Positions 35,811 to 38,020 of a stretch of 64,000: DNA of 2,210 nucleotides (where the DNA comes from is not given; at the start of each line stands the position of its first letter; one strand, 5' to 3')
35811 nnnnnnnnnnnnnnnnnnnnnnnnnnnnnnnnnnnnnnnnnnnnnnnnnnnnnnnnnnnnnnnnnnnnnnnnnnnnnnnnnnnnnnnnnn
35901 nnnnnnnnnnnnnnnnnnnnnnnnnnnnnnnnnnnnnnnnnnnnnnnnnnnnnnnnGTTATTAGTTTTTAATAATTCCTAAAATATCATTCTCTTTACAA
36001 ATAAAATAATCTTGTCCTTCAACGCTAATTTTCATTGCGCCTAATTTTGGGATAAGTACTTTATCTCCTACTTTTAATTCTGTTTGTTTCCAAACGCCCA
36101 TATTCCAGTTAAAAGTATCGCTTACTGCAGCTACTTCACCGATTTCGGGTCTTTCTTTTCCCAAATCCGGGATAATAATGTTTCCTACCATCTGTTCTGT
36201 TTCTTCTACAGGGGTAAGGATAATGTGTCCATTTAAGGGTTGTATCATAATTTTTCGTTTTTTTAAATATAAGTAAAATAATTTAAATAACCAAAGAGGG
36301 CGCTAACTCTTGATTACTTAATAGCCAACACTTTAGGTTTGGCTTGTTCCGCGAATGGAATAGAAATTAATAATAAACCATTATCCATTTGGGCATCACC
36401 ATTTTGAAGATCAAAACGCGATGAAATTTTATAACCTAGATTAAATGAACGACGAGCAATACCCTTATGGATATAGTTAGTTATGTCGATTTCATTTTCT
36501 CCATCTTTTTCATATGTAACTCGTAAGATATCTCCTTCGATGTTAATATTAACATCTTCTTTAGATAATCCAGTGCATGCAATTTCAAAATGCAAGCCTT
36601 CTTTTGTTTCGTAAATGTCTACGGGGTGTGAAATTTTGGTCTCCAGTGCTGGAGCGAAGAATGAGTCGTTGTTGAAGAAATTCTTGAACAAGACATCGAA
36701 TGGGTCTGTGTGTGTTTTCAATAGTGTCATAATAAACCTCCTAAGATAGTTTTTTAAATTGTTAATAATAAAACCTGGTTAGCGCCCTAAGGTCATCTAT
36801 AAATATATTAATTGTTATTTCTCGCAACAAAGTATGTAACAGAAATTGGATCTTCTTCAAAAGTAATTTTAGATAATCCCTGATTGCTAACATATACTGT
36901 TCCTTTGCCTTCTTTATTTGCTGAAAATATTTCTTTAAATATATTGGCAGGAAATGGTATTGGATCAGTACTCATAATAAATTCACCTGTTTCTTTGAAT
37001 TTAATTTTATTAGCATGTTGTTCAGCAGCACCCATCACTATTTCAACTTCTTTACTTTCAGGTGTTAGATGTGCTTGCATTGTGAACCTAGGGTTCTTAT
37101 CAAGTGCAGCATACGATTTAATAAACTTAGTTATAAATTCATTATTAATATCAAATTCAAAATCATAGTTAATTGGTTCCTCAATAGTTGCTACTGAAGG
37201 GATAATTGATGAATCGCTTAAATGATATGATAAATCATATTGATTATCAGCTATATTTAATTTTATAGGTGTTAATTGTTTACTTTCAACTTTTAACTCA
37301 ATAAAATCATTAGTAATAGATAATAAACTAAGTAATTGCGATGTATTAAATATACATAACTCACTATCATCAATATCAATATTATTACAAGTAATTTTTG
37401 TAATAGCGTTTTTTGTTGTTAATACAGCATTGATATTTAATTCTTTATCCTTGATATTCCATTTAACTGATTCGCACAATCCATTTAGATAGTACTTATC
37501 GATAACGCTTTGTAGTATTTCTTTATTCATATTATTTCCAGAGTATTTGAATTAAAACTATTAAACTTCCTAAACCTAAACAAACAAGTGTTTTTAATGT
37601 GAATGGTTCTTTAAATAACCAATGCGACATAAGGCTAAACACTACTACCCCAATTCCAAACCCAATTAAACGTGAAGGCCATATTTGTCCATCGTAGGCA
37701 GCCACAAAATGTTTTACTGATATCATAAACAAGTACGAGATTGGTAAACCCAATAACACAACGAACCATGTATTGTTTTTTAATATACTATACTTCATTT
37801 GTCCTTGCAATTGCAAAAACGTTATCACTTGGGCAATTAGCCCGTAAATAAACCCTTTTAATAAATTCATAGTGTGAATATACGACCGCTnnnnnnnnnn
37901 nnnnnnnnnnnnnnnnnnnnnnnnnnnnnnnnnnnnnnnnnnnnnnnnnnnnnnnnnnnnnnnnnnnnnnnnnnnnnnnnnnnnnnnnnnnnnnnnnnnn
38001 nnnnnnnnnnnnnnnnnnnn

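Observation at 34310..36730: Phage-encoded chaperone triad GroEL, GroES and Hsp20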

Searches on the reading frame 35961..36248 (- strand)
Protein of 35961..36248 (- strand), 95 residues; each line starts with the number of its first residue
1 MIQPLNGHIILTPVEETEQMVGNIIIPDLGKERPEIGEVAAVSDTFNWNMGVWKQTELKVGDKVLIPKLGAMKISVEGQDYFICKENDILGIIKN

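Call 3: search_protein_families(library=pfam, proteins=[window:35961-36248:-], max_evalue=0.01)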
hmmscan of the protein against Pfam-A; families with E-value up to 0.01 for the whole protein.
window:35961-36248:- (95 aa): 1 family
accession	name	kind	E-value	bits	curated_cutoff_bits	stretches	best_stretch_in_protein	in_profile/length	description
PF00166.26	Cpn10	-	3.4e-20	72.3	21.1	1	2-93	2-93/93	Chaperonin 10 Kd subunit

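Call 4: search_protein_families(library=ncbifam, proteins=[window:35961-36248:-], max_evalue=0.01)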
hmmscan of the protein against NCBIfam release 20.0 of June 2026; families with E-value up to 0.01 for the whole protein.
window:35961-36248:- (95 aa): 15 families
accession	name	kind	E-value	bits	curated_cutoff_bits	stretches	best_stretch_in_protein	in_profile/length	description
NF001531.0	PRK00364.2-2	subfamily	1.6e-20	72.9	96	1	2-94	3-94/94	co-chaperone GroES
NF001529.0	PRK00364.1-5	subfamily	2.4e-20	72.5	133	1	2-94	3-95/95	co-chaperone GroES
NF001534.0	PRK00364.2-5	equivalog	2e-19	69.4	120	1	1-94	1-94/94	co-chaperone GroES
NF001527.0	PRK00364.1-2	subfamily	3.4e-18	65.6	120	1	2-94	3-95/96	co-chaperone GroES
NF001530.0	PRK00364.1-6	equivalog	1.5e-17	63.3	136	1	2-94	11-103/104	co-chaperone GroES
NF001533.0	PRK00364.2-4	subfamily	4.3e-17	61.9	99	1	2-93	6-97/98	co-chaperone GroES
NF001537.0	PRK00364.3-3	equivalog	4.2e-16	58.9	109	1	2-94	3-86/86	co-chaperone GroES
NF011106.0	PRK14533.1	equivalog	2.7e-14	52.8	128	1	2-94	3-90/91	co-chaperonin GroES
NF001528.0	PRK00364.1-4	equivalog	3.2e-11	43.3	119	1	1-94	1-94/95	co-chaperone GroES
NF001535.0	PRK00364.3-1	equivalog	5.7e-10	39.3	215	1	2-94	3-90/118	co-chaperone GroES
NF001532.0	PRK00364.2-3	equivalog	3.6e-09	36.6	130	1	1-93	1-93/94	co-chaperone GroES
NF001526.0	PRK00364.1-1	subfamily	1.4e-08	34.9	130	1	2-93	3-95/96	co-chaperone GroES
NF001538.0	PRK00364.3-4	equivalog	3.6e-07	30.2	142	1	2-94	6-91/92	co-chaperone GroES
NF001539.0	PRK00364.3-5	equivalog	1.3e-06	28.5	122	1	2-93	3-89/91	co-chaperone GroES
NF001536.0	PRK00364.3-2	equivalog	0.0063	16.5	147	1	3-94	4-100/109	co-chaperone GroES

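Call 5: search_protein_families(library=phrogs, proteins=[window:35961-36248:-], max_evalue=0.001)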
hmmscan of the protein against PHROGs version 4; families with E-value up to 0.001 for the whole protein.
window:35961-36248:- (95 aa): 2 families
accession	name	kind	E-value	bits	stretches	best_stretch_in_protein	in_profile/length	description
phrog_3188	-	other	5.9e-15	55.9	1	1-94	2-95/96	co-chaperonin GroES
phrog_13932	-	other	0.00074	20.3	1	26-93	137-199/200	co-chaperonin GroES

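Call 33: search_solved_structures(query=window:35961-36248:-, max_evalue=0.001, show_alignments=2)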
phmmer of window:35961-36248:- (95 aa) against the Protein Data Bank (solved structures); distinct sequences matched with E-value up to 0.001: 17.
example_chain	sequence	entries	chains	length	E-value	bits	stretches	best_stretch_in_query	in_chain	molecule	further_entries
8wux_a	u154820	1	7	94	3.7e-14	55.9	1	2-93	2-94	Co-chaperonin GroES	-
8wuw_a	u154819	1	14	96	4e-14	55.8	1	2-93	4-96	Co-chaperonin GroES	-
8wuc_a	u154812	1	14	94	4.4e-14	55.6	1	2-93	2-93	Co-chaperonin GroES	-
1wnr_A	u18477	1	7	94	5e-14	55.4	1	1-93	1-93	10 kDa chaperonin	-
4v4o_O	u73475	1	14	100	1.5e-13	53.9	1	2-93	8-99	cpn10(GroES)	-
3nx6_A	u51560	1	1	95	1.4e-12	50.8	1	2-93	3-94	10kDa chaperonin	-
7ekq_R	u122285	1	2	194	3.2e-11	46.5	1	2-93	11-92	Cpn20 co-chaperonin subunit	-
7ekq_Q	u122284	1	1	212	4.3e-11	46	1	4-93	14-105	Chaperonin 23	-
1hx5_A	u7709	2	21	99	2.7e-09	40.3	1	2-94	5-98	10 KDA CHAPERONIN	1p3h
6mrc_V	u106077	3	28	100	1.4e-08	38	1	20-91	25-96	10 kDa heat shock protein, mitochondrial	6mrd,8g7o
13kk_F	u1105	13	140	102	1.5e-08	37.9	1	20-91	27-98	10 kDa heat shock protein, mitochondrial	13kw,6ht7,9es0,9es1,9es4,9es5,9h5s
8g7n_O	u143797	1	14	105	1.6e-08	37.8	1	20-91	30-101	10 kDa heat shock protein, mitochondrial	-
4pj1_O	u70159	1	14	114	2e-08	37.5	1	20-91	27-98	10 kDa heat shock protein, mitochondrial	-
1lep_A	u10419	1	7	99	4e-08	36.5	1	2-94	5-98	CHAPERONIN-10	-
8bkz_Y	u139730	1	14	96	6.6e-05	26.2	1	2-94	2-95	Co-chaperonin GroES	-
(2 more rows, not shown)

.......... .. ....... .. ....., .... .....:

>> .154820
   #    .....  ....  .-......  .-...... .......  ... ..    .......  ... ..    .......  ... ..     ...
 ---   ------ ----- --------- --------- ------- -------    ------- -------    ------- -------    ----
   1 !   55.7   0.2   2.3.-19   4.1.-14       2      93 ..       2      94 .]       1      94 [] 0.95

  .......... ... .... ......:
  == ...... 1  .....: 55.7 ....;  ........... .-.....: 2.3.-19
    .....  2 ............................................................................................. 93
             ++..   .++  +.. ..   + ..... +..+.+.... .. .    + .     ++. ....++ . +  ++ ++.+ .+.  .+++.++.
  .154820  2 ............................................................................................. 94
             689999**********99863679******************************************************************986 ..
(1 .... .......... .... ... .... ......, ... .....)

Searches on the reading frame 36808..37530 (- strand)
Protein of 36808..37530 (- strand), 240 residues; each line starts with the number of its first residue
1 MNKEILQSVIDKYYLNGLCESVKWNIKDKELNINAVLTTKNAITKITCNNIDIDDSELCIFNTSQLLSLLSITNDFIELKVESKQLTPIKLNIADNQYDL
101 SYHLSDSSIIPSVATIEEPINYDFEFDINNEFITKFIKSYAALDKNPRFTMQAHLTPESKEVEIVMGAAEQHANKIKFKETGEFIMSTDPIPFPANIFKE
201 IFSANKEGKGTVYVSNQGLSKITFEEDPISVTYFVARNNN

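Call 3: search_protein_families(library=pfam, proteins=[window:36808-37530:-], max_evalue=0.01)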
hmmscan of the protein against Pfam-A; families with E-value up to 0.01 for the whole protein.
window:36808-37530:- (240 aa): 0 families

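Call 5: search_protein_families(library=phrogs, proteins=[window:36808-37530:-], max_evalue=0.001)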
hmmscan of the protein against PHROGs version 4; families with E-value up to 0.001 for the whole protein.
window:36808-37530:- (240 aa): 0 families

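Call 74: search_solved_structures(query=A3, max_evalue=10)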
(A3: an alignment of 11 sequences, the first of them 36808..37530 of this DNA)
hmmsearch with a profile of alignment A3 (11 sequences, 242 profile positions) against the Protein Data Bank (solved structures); distinct sequences matched with E-value up to 10: 2.
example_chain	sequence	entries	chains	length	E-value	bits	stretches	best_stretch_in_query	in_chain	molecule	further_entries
5lpn_A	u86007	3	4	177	0.16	14.4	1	84-187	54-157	Ras-related protein Rab-10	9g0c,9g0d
5szj_A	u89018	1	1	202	0.17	14.4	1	84-187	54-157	Ras-related protein Rab-10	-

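Call 79: predict_structure(protein=window:36808-37530:-)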
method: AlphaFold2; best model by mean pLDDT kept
length: 240 residues; sequences in the alignment: 1
mean_pLDDT: 37.7   pTM: 0.27
mean pLDDT of the five models: 37.7, 32.5, 29.8, 29.2, 28.1
residues with pLDDT >= 90: 0; 70-90: 2; 50-70: 34; < 50: 204
segments of 3 or more residues with pLDDT < 50: 38-49, 54-240
pLDDT, mean of each block of 10 residues (from residue 1): 52 52 65 53 45 41 33 28 33 34 28 25 26 39 36 37 41 43 37 38 36 29 28 24
secondary structure, 60 per line:
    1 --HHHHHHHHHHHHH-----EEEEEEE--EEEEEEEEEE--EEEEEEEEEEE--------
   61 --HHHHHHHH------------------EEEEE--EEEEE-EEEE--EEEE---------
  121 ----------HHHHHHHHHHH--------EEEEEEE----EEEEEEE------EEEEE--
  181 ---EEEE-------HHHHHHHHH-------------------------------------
elements in order: H3-15 E21-27 E30-39 E42-52 H63-70 E89-93 E96-100 E102-105 E108-111 H131-141 E150-156 E161-167 E174-178 E184-187 H195-203

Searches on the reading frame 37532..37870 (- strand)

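Call 3: search_protein_families(library=pfam, proteins=[window:37532-37870:-], max_evalue=0.01)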
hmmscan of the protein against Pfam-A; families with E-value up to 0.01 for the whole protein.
window:37532-37870:- (112 aa): 1 family
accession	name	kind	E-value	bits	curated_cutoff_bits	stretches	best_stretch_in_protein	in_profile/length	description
PF00654.25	Voltage_CLC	-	0.0058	16.3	24.8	1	5-104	207-307/346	Voltage gated chloride channel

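Call 5: search_protein_families(library=phrogs, proteins=[window:37532-37870:-], max_evalue=0.001)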
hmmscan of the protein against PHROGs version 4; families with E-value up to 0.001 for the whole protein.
window:37532-37870:- (112 aa): 0 families
